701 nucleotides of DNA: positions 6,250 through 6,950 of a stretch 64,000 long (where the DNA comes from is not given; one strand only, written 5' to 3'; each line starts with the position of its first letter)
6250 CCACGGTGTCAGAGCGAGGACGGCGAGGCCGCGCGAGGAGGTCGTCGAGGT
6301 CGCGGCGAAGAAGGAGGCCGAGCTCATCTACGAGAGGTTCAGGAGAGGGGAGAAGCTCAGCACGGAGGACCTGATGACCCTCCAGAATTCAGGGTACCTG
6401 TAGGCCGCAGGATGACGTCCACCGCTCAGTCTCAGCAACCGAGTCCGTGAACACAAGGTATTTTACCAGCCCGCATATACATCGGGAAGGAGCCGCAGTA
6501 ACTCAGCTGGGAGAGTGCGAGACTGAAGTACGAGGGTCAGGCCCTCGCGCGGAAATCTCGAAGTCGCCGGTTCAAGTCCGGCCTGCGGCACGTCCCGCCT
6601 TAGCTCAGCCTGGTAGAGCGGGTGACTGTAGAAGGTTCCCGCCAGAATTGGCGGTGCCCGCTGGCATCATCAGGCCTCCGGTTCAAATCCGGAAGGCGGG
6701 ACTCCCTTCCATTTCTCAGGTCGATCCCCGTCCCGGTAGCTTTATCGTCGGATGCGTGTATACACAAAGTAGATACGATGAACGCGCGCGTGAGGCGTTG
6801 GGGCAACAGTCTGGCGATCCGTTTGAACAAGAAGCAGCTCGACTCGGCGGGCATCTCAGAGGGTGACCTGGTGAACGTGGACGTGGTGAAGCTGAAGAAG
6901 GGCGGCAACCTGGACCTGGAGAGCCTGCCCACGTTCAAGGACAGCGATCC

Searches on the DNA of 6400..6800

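Call 33: search_rna_families(source=window, start=6400, end=6800, threshold=evalue, max_evalue=0.01, show_alignments=3)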
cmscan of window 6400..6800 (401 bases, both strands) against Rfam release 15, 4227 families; matches with E-value up to 0.01: 3.
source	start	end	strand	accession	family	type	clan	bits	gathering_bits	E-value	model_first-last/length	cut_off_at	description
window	6492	6590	+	RF00005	tRNA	Gene; tRNA;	CL00001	56.5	29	1e-11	1-71/71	no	tRNA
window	6594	6701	+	RF00005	tRNA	Gene; tRNA;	CL00001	52.1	29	1.7e-10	1-71/71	no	tRNA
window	6542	6660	+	RF02553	YrlA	Gene; sRNA;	-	27.5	69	0.00062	1-114/114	no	Y RNA-like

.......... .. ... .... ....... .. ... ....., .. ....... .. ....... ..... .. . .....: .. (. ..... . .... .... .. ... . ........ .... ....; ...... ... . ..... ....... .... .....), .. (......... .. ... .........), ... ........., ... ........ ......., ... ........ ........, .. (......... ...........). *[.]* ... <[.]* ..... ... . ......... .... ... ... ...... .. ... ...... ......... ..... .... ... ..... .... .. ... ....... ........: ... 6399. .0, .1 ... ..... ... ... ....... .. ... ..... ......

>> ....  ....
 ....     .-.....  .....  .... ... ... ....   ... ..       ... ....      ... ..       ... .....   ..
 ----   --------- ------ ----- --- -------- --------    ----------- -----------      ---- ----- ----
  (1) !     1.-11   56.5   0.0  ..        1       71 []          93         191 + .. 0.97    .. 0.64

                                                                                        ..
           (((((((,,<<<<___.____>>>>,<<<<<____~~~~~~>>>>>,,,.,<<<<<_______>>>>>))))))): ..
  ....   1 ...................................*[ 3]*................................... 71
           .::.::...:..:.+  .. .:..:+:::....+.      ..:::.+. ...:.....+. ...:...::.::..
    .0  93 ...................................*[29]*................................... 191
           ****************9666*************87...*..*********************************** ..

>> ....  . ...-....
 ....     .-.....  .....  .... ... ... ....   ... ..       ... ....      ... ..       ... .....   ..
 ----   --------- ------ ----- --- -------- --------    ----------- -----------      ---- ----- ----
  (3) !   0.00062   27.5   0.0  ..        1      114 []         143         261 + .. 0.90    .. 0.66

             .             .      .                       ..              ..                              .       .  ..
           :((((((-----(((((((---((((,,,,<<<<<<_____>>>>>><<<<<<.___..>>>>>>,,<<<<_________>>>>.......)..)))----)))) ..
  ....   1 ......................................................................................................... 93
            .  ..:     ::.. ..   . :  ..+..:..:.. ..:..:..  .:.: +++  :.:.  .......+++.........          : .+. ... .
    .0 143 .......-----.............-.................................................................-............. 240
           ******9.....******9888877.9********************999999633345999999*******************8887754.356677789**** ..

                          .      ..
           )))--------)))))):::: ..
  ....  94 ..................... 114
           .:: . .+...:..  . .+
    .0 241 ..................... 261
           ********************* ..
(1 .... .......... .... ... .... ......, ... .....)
